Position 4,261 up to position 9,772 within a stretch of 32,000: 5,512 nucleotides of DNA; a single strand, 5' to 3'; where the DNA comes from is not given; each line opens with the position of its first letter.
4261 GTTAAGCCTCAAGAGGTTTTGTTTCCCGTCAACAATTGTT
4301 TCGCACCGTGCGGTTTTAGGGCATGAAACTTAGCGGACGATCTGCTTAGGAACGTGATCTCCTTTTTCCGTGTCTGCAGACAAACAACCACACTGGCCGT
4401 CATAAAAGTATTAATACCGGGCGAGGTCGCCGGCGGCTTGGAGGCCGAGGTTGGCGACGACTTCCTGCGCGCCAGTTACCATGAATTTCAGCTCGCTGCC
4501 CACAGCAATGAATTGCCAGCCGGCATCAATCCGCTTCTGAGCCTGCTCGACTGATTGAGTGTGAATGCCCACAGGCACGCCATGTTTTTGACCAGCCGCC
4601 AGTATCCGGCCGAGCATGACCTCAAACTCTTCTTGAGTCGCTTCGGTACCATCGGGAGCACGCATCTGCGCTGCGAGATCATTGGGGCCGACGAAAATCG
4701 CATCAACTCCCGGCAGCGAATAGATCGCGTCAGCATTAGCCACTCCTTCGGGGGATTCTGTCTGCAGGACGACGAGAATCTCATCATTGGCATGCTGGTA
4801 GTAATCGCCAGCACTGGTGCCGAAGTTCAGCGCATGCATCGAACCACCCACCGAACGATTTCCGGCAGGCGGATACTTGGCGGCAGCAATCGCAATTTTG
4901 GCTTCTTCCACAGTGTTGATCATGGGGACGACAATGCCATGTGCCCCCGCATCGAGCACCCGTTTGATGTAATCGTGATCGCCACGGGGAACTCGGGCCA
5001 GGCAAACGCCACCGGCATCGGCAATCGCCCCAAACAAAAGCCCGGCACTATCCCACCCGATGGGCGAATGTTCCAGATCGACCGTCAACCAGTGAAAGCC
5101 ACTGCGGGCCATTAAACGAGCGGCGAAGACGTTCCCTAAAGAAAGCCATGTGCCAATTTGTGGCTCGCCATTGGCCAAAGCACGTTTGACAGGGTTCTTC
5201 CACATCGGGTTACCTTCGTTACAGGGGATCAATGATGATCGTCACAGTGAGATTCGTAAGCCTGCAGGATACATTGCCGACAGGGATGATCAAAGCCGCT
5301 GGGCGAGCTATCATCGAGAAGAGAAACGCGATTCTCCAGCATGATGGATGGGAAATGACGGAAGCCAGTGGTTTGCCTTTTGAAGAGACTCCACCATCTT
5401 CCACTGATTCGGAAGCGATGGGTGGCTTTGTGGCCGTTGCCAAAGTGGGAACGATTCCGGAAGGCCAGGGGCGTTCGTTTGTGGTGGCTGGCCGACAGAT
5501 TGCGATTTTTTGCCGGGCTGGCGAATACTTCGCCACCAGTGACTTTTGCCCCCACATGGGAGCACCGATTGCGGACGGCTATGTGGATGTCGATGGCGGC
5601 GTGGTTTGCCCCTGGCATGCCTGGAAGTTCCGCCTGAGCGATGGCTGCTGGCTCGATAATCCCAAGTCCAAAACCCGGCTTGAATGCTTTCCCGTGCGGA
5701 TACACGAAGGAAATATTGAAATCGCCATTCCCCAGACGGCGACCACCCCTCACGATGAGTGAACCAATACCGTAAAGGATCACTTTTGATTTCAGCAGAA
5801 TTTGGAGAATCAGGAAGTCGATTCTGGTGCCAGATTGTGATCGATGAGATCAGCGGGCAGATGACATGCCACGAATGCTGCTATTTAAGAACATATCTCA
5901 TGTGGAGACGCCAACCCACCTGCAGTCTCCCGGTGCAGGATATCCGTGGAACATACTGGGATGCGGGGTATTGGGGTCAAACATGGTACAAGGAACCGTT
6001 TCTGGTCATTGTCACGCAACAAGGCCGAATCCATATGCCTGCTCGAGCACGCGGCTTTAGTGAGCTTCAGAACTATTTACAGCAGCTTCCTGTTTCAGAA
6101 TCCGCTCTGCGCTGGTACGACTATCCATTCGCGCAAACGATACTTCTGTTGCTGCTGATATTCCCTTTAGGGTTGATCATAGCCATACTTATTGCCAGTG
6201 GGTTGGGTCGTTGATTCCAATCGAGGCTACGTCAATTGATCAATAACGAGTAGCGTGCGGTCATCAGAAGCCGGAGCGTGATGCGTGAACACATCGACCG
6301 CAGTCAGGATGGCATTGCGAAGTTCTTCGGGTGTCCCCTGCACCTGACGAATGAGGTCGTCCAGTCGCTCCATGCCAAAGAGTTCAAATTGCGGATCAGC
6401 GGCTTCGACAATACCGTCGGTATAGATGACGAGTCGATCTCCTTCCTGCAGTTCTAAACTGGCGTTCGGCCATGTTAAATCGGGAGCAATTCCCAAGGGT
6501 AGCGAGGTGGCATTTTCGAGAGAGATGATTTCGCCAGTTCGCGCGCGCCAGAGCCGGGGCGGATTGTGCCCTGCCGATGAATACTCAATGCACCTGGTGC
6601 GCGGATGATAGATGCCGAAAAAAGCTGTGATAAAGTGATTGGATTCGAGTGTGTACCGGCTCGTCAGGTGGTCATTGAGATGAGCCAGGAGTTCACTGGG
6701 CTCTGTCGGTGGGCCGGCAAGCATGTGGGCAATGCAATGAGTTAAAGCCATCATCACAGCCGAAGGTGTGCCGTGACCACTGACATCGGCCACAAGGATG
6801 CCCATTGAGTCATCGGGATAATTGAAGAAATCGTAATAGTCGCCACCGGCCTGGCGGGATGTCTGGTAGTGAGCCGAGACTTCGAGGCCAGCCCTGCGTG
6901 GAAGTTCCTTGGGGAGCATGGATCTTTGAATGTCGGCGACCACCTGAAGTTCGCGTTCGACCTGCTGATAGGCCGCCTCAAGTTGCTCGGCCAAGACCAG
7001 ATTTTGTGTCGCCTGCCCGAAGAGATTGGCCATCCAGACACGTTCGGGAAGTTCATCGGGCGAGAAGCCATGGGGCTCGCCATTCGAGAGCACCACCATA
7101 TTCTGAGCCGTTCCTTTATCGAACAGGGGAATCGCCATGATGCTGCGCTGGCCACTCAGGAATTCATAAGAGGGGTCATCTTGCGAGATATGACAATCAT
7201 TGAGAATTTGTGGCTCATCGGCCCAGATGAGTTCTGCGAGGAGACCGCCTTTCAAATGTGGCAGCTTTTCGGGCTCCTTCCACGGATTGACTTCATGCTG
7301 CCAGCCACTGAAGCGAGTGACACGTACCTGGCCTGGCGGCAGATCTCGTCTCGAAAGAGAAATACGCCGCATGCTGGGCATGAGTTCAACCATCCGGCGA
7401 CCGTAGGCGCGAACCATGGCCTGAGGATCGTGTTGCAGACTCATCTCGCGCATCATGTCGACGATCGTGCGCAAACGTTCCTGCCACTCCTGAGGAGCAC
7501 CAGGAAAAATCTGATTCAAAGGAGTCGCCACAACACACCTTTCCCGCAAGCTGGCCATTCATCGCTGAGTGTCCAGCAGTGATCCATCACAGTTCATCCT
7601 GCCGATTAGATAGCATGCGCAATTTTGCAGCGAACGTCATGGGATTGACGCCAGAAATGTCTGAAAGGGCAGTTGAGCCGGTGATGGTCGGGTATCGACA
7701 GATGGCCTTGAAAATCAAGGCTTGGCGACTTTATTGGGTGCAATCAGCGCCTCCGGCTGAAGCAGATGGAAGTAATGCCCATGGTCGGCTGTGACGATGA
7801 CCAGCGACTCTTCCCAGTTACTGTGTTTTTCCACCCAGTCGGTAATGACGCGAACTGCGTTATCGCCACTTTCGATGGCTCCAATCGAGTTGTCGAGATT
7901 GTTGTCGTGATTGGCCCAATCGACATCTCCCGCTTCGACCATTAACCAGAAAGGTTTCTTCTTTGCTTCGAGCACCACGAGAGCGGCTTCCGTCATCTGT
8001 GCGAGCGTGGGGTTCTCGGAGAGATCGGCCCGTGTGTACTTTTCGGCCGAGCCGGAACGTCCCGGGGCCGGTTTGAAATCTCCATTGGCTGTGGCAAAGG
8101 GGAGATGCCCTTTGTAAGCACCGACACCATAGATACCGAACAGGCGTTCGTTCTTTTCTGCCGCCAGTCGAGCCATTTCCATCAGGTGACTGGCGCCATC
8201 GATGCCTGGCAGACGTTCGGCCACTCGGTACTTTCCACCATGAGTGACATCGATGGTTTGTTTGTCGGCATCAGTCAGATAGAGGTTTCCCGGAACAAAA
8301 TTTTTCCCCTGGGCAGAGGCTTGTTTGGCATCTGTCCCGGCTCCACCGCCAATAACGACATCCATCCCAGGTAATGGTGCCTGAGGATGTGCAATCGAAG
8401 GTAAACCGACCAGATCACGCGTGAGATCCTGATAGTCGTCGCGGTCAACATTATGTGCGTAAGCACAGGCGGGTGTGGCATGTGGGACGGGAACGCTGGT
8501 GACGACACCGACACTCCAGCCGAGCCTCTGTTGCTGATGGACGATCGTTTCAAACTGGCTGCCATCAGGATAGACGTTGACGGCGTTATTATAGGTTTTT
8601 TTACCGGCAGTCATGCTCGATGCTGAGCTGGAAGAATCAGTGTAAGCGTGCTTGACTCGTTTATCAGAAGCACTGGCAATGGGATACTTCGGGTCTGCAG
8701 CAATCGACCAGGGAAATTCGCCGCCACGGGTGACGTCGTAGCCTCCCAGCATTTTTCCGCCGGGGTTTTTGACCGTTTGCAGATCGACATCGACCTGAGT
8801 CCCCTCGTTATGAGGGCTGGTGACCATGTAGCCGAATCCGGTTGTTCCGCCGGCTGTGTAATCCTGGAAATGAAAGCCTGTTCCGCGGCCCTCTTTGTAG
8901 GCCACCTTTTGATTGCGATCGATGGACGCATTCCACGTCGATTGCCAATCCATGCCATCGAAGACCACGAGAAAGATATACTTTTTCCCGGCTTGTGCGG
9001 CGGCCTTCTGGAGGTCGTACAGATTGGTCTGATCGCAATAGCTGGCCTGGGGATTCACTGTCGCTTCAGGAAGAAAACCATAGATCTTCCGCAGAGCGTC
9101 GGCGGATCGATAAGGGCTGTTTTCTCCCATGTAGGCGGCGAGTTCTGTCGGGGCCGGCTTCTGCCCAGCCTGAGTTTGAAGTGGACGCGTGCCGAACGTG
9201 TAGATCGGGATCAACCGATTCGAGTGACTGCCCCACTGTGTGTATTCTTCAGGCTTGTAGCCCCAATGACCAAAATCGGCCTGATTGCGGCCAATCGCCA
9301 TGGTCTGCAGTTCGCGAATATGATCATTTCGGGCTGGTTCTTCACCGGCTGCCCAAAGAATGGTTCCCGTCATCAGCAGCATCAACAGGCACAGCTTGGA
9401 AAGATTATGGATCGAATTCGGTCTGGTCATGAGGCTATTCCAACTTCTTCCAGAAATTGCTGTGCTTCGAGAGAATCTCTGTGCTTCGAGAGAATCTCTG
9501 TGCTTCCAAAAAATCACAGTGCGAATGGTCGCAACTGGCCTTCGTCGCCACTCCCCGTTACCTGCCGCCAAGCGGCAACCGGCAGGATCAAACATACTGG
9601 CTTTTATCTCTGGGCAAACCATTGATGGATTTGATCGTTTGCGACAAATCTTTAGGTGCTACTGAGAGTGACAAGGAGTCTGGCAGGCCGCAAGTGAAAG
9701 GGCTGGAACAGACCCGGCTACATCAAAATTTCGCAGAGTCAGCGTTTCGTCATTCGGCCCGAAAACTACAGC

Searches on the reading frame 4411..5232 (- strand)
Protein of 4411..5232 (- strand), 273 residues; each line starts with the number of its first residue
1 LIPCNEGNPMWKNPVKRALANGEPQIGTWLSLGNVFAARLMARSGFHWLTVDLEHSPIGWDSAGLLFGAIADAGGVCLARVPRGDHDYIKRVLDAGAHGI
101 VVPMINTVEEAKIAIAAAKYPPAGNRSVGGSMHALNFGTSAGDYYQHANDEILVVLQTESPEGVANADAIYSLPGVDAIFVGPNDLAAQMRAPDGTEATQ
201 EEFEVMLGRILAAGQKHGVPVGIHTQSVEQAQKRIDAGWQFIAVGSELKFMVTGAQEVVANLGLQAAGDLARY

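Call 57: search_protein_families(library=pfam, proteins=[window:4411-5232:-], max_evalue=0.001)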
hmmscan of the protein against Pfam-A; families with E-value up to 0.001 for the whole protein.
window:4411-5232:- (273 aa): 1 family
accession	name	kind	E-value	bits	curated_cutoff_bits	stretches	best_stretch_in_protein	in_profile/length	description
PF03328.21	HpcH_HpaI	-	8.7e-31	107.3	25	1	25-251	1-218/221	HpcH/HpaI aldolase/citrate lyase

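Call 100: find_encoding_contigs(protein=window:4411-5205:-, flank=6000, max_places=8)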
Protein window:4411-5205:- (264 aa): 3 contigs read that carry it; 3 places shown.
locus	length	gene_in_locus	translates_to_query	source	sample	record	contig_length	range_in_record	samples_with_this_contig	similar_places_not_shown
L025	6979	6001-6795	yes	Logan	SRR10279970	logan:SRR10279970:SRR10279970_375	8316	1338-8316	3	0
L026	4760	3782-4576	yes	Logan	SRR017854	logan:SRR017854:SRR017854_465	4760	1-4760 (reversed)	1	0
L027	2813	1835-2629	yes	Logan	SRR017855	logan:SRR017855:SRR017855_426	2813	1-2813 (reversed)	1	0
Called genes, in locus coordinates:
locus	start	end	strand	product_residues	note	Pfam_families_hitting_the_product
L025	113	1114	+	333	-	PF20382:DUF6677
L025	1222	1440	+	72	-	-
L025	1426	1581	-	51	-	-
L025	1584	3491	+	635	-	PF00245:Alk_phosphatase, PF01676:Metalloenzyme (weak)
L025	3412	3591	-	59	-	-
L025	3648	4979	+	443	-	PF07228:SpoIIE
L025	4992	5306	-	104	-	-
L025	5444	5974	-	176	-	PF00355:Rieske, PF13806:Rieske_2, PF22543:Rieske_4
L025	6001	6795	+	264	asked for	PF03328:HpcH_HpaI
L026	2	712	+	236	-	?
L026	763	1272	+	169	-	PF01676:Metalloenzyme (weak), PF00245:Alk_phosphatase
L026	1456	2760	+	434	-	PF07228:SpoIIE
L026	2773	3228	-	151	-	-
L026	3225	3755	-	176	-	PF00355:Rieske, PF13806:Rieske_2, PF22543:Rieske_4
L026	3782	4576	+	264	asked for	PF03328:HpcH_HpaI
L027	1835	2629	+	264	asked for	PF03328:HpcH_HpaI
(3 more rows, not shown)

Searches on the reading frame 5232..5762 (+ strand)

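Call 57: search_protein_families(library=pfam, proteins=[window:5232-5762:+], max_evalue=0.001)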
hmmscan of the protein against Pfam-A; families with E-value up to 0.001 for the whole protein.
window:5232-5762:+ (176 aa): 3 families
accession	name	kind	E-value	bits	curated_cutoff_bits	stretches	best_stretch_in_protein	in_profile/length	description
PF00355.32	Rieske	-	1.4e-17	63.8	20.3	1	67-153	3-87/88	Rieske [2Fe-2S] domain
PF13806.12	Rieske_2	-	6.1e-14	52.3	27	1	66-164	2-103/104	Rieske-like [2Fe-2S] domain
PF22543.2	Rieske_4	-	3.7e-07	30.9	28.4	1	80-139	14-76/119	Soluble Rieske-type ferredoxin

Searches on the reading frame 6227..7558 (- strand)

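Call 57: search_protein_families(library=pfam, proteins=[window:6227-7558:-], max_evalue=0.001)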
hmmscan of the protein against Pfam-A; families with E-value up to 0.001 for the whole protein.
window:6227-7558:- (443 aa): 1 family
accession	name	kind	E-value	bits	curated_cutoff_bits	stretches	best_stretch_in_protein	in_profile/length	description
PF07228.17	SpoIIE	-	9.2e-48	163.2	25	1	248-440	1-190/192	Stage II sporulation protein E (SpoIIE)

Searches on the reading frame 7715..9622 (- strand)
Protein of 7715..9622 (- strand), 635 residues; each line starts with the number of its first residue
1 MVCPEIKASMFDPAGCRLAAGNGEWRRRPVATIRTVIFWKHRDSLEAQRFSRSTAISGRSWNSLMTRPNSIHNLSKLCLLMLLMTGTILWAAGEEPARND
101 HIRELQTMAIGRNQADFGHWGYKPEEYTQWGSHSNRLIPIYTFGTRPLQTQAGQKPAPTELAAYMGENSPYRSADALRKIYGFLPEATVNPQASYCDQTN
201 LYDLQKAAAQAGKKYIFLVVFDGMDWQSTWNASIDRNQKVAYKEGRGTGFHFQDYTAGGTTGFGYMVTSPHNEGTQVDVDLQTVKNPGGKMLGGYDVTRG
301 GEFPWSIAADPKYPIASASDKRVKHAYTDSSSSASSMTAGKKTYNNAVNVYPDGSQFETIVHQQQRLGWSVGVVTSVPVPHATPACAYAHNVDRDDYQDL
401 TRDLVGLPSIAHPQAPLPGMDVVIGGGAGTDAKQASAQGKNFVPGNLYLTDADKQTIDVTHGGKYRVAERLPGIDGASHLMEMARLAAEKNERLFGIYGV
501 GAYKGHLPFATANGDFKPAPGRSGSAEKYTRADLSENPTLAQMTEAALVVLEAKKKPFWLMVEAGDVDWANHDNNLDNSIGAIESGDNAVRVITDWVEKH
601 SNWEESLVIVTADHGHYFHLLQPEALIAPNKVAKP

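Call 57: search_protein_families(library=pfam, proteins=[window:7715-9622:-], max_evalue=0.001)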
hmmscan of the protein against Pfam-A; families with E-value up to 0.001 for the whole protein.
window:7715-9622:- (635 aa): 3 families
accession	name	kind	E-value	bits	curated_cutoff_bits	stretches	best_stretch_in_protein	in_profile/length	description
PF00245.25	Alk_phosphatase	-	1e-38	133.8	24.4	1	315-619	45-316/423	Alkaline phosphatase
PF01676.23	Metalloenzyme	-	7.2e-06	26.1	24.3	1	528-615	119-201/252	Metalloenzyme superfamily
PF00884.28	Sulfatase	-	0.00042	20.2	25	0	566-617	200-244/301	Sulfatase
